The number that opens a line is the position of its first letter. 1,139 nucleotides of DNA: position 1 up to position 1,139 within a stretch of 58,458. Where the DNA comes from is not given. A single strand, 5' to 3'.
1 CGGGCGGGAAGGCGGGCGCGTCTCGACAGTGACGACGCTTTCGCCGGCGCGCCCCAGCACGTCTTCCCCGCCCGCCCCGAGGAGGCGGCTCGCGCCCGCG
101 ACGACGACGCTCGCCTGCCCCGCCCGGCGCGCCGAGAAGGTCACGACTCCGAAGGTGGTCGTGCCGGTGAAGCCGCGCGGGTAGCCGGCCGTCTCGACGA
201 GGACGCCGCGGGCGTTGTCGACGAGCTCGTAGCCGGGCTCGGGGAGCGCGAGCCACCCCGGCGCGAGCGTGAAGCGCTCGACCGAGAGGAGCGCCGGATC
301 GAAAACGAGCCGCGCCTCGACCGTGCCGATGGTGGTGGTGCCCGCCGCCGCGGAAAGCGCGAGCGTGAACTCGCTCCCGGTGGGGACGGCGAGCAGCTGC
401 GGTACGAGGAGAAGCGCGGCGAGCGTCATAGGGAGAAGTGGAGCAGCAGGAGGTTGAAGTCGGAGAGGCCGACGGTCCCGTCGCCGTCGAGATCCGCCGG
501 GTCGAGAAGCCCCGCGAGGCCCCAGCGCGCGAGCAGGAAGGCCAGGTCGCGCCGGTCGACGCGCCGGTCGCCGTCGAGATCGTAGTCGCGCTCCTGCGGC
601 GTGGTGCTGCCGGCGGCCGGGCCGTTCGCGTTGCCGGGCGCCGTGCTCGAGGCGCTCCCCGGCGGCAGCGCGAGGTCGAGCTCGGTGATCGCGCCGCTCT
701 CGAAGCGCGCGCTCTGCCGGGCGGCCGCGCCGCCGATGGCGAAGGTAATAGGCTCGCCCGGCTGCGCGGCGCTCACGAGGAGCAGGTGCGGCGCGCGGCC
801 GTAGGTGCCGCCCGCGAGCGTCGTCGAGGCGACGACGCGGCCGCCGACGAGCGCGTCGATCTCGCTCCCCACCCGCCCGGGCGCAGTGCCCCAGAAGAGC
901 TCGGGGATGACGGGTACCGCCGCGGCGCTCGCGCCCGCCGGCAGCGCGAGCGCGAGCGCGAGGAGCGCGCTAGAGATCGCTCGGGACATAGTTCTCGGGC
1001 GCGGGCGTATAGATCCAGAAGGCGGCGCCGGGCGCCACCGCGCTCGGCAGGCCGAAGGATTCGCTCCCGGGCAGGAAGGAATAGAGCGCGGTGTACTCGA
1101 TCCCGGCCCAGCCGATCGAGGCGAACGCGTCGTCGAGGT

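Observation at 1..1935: Coupled FlgD-Ig / dockerin / cohesin operon: a possible non-cellulosomal surface assembly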

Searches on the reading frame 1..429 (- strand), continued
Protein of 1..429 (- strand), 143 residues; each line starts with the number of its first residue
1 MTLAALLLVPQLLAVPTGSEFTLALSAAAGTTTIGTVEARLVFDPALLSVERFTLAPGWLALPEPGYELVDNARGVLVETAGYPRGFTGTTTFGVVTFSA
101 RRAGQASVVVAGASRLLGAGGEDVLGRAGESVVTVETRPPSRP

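Call 80: list_cluster_members(proteins=[P0002, P0015, P0017, P0023, P0025, P0027, P0029, P0031, P0039, P0045])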
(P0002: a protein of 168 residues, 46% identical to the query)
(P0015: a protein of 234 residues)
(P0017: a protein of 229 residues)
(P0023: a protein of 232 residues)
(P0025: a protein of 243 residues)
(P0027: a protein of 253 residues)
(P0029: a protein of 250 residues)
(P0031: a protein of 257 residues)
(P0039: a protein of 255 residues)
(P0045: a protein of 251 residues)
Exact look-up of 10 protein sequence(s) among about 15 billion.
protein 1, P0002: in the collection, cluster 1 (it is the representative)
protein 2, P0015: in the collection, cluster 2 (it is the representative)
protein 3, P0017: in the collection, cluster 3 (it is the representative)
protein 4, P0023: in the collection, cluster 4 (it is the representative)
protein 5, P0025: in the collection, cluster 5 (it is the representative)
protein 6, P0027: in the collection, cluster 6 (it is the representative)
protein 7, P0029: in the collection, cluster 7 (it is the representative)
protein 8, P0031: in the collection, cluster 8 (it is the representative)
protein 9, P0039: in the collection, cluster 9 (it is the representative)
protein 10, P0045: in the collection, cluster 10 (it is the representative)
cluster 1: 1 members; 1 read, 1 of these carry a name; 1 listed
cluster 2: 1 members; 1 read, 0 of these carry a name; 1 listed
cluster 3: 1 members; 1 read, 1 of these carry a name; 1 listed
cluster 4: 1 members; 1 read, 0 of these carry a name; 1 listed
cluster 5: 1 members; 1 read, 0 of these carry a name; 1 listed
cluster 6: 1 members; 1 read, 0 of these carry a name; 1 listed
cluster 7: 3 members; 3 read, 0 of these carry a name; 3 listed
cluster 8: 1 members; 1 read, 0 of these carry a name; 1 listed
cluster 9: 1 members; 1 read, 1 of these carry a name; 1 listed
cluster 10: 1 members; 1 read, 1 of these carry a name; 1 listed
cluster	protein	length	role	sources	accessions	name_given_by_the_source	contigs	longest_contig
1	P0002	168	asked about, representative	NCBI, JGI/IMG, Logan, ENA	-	hypothetical protein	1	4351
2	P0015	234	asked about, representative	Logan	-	-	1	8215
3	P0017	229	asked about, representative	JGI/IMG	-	hypothetical protein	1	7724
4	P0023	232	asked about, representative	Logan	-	-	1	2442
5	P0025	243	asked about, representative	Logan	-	-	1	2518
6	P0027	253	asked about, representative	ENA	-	-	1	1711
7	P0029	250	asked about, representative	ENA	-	-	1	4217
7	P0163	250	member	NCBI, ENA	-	-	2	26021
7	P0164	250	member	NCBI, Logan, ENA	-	-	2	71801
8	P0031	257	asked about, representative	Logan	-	-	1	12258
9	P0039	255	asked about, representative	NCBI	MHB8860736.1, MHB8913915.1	MAG: cohesin domain-containing protein [Minisyncoccota bacterium]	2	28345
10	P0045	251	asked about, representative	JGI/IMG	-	hypothetical protein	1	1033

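Call 94: search_protein_families(library=pfam, proteins=[L047:1165-3270:+, L062:1-3231:+, L073:2-3202:+, L033:3-2879:+, L069:3-2681:+, L065:2-2761:+, L083:2-3286:+, L040:3-1940:+], max_evalue=0.001)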
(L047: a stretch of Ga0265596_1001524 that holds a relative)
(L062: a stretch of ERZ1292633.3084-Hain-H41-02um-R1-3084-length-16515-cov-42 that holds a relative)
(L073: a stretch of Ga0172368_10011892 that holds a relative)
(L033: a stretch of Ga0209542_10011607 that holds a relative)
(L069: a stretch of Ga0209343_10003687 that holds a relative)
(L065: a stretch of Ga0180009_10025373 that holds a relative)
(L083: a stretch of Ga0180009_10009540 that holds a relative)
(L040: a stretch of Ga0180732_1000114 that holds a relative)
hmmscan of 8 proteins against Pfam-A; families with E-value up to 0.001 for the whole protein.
L047:1165-3270:+ (702 aa): 1 family
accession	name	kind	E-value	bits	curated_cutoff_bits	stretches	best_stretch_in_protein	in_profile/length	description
PF19078.6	Big_12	-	0.00037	21.1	27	1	224-298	16-92/102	Bacterial Ig-like domain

L062:1-3231:+ (1077 aa): 3 families
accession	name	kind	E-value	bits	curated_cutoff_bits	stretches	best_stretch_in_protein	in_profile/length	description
PF18676.6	MBG_2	-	2.3e-73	243.2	25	4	718-790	1-72/72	MBG domain (YGX type)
PF18657.6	YDG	-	3e-58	194.5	25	5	66-140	2-83/85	YDG domain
PF13205.12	Big_5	-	1.8e-17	64.4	23.6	1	793-891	1-105/105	Bacterial Ig-like domain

L073:2-3202:+ (1067 aa): 3 families
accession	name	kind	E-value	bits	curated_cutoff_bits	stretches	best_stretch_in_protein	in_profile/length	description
PF18657.6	YDG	-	2.4e-75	249.2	25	6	384-462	1-82/85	YDG domain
PF18676.6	MBG_2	-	7.2e-49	164.7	25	3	715-787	1-72/72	MBG domain (YGX type)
PF13205.12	Big_5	-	3.2e-15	57.2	23.6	1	790-888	1-105/105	Bacterial Ig-like domain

L033:3-2879:+ (959 aa): 7 families
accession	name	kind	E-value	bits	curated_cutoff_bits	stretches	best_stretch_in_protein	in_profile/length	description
PF19078.6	Big_12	-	1.1e-31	109.5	27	2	6-107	1-102/102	Bacterial Ig-like domain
PF13205.12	Big_5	-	8e-17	62.3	23.6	1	681-775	4-105/105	Bacterial Ig-like domain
PF19077.6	Big_13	-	3e-15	57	27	1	322-396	22-101/102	Bacterial Ig-like domain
PF22352.2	K319L-like_PKD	-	2.8e-10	40.5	27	1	420-479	21-80/84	K319L-like, PKD domain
PF13750.12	Big_3_3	-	6.8e-07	29.5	27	0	364-408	9-54/157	Bacterial Ig-like domain (group 3)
PF12245.14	Big_3_2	-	1.5e-05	25.6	23.3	0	437-476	72-112/122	Bacterial Ig-like domain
PF00801.26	PKD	-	0.00018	21.8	23.5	0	414-476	19-74/80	PKD domain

L069:3-2681:+ (893 aa): 3 families
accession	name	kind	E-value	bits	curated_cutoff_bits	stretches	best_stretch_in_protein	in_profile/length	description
PF05048.19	NosD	-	1.7e-22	80.3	23.6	2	20-168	32-170/212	Periplasmic copper-binding protein (NosD)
PF13229.12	Beta_helix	-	1.7e-18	67.2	25.9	2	32-172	9-139/158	Right handed beta helix region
PF13205.12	Big_5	-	2.5e-16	60.8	23.6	1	609-701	1-105/105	Bacterial Ig-like domain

L065:2-2761:+ (920 aa): 4 families
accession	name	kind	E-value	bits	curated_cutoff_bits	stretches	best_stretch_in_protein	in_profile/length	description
PF13205.12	Big_5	-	5.2e-13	50.1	23.6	1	632-735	1-100/105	Bacterial Ig-like domain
PF19077.6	Big_13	-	4.2e-10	40.5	27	1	269-349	23-100/102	Bacterial Ig-like domain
PF02369.22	Big_1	-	2.5e-08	34.3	34.9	1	355-442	3-93/93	Bacterial Ig-like domain (group 1)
PF09134.16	Invasin_D3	-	1.6e-07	32.1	33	1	356-442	7-96/98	Invasin, domain 3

L083:2-3286:+ (1095 aa): 2 families
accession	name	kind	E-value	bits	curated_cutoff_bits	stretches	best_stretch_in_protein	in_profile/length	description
PF19077.6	Big_13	-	4.3e-10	40.4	27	1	420-503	23-101/102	Bacterial Ig-like domain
PF21471.3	Reelin_subrepeat-B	-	0.00019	21.7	27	0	733-762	57-87/127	Reelin subrepeat B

L040:3-1940:+ (646 aa): 2 families
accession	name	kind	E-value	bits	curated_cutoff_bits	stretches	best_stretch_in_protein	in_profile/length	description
PF19078.6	Big_12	-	1.1e-85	282.9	27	5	61-164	1-102/102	Bacterial Ig-like domain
PF13205.12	Big_5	-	4.8e-21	75.9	23.6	2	364-465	1-105/105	Bacterial Ig-like domain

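Call 99: list_cluster_members(proteins=[P0001, P0012, P0003])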
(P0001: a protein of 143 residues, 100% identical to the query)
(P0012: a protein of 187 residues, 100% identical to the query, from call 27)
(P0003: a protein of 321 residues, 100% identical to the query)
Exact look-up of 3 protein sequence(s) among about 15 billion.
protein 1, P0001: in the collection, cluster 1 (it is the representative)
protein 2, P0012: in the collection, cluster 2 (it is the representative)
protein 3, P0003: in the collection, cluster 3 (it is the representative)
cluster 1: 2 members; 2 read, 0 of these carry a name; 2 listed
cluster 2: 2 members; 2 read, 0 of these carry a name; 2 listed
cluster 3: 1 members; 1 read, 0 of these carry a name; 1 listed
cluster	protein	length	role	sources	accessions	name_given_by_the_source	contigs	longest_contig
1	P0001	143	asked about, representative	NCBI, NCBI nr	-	-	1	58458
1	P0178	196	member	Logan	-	-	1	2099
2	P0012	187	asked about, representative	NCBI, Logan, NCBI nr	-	-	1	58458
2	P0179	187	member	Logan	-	-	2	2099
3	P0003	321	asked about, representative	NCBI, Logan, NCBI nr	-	-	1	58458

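Call 101: find_encoding_contigs(protein=P0178, flank=5000)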
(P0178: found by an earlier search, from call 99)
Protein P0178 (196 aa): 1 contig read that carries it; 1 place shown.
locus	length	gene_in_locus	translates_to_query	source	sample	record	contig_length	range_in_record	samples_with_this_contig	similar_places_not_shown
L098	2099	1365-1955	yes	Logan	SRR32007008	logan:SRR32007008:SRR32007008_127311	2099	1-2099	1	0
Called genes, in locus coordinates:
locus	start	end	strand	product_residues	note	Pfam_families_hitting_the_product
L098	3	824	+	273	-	?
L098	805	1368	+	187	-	-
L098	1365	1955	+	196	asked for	-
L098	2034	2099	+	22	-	?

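Call 106: search_protein_families(library=pfam, proteins=[P0178], max_evalue=0.01)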
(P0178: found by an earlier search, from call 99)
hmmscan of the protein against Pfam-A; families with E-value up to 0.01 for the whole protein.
P0178 (196 aa): 0 families

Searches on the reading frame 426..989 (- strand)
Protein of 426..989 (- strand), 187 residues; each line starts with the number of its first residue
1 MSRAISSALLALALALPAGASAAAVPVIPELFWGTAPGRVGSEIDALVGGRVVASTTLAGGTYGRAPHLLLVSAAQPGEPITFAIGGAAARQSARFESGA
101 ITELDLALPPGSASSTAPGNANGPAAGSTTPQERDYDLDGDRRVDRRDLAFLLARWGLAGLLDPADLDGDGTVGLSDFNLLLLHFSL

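Call 7: search_protein_families(library=pfam, proteins=[window:429-989:-], max_evalue=1)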
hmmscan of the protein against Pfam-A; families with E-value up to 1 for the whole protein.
window:429-989:- (187 aa): 4 families
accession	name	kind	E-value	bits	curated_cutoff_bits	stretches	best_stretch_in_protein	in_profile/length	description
PF00404.24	Dockerin_1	-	0.00017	22.1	22.9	1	132-152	32-52/57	Dockerin type I domain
PF00036.39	EF-hand_1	-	0.00095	19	25.4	1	165-182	9-26/29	EF hand domain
PF13405.12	EF-hand_6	-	0.017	15.3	25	0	135-156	8-29/30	EF-hand domain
PF13499.12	EF-hand_7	-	0.05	14.4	30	1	135-178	10-62/67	EF-hand domain pair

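Call 8: search_protein_families(library=ncbifam, proteins=[window:429-989:-], max_evalue=1)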
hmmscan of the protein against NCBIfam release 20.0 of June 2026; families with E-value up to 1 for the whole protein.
window:429-989:- (187 aa): 1 family
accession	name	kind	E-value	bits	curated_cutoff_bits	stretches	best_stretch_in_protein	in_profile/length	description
NF041540.1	dockerin_GC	domain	0.0045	17.3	29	1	137-185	4-63/67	GC-type dockerin domain-anchored protein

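Call 9: find_encoding_contigs(protein=window:426-989:-, flank=10000, max_places=10)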
Protein window:426-989:- (187 aa): no gene with exactly this product is on record in the collection.

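Call 12: find_related_loci(query=window:429-989:-, collection=genome_contigs, flank=10000)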
Query window:429-989:- (187 aa) in genome_contigs; peptide patterns used: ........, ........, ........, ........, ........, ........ (x = any residue, [..] = any of these).
600 stretches matched a pattern (row limit reached: there are more); 6 encode a relative of the query (tblastn E <= 1e-3); 6 distinct loci.
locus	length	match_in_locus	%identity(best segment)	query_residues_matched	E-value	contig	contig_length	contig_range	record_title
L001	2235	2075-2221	51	137-185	3e-8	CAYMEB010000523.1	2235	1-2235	MAG TPA_asm: uncultured Hyphomicrobiaceae bacterium isolate SRP124364_co1_118 genome assembly, contig: NODE_68864_length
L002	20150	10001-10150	52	137-186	2e-7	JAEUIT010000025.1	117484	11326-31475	MAG: Phycisphaerae bacterium isolate new MAG-50 k141_3235118, whole genome shotgun sequence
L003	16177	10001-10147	51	137-185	1e-6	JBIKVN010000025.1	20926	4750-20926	MAG: Phycisphaerales bacterium isolate ME2015-08-22_3300042470_group6_bin256 Rohwer_bin1605_scaffold_1876_c1, whole geno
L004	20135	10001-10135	60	137-182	9e-7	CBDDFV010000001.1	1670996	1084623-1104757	MAG: Phycisphaerales bacterium isolate e08524e6-72c2-4009-ade9-8bacfec4bf15 genome assembly, contig: contig_1, whole gen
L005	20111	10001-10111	61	137-174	5e-6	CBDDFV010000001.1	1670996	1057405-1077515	MAG: Phycisphaerales bacterium isolate e08524e6-72c2-4009-ade9-8bacfec4bf15 genome assembly, contig: contig_1, whole gen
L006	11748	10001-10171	44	130-181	1e-5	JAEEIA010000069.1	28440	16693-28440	MAG: Oscillospiraceae bacterium isolate Tb.RUG.135 k141_9038709_flag=0_multi=13.9954_len=28440, whole genome shotgun seq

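Call 27: find_homologous_proteins(query=window:429-989:-, max_evalue=0.001)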
Query window:429-989:- (187 aa): 3 proteins with E <= 0.001 among 8000 candidates.
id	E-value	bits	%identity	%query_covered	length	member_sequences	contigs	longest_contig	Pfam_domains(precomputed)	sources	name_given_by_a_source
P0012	4.9e-111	387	100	100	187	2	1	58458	-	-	-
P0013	5.6e-58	214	65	87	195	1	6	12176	PF00404.25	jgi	jgi:hypothetical protein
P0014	2.4e-56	208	61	100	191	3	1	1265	-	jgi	jgi:hypothetical protein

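Call 95: search_protein_families(library=pfam, alignment_id=A7, max_evalue=0.1)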
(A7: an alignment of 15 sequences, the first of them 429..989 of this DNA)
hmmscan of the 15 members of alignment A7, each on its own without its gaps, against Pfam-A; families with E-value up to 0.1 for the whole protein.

A. member 1, window:429-989:- (187 aa): 4 families
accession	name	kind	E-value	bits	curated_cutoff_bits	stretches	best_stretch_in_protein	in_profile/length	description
PF00404.24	Dockerin_1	-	0.00017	22.1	22.9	0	132-152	32-52/57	Dockerin type I domain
PF00036.39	EF-hand_1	-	0.00095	19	25.4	0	165-182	9-26/29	EF hand domain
PF13405.12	EF-hand_6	-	0.017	15.3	25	0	135-156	8-29/30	EF-hand domain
PF13499.12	EF-hand_7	-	0.05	14.4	30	0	135-178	10-62/67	EF-hand domain pair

B. families by the number of members that match (of 15 scanned): 12 families
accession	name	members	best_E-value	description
PF00404.24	Dockerin_1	14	1.4e-07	Dockerin type I domain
PF00036.39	EF-hand_1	10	3.3e-06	EF hand domain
PF13405.12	EF-hand_6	10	5e-05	EF-hand domain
PF13499.12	EF-hand_7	10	0.00072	EF-hand domain pair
PF13202.12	EF-hand_5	8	1.9e-07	EF hand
PF13517.12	FG-GAP_3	5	3e-05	FG-GAP-like repeat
PF01839.29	FG-GAP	2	0.022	FG-GAP repeat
PF14984.11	CD24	1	0.012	CD24 protein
PF14145.11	YrhK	1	0.023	YrhK-like protein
PF02329.21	HDC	1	0.024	Histidine carboxylase PI chain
PF00263.26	Secretin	1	0.075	Bacterial type II and III secretion system protein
PF10149.14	TM231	1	0.078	Transmembrane protein 231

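Call 106: search_protein_families(library=pfam, proteins=[P0178], max_evalue=0.01)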
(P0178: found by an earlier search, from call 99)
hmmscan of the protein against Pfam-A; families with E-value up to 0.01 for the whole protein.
P0178 (196 aa): 0 families
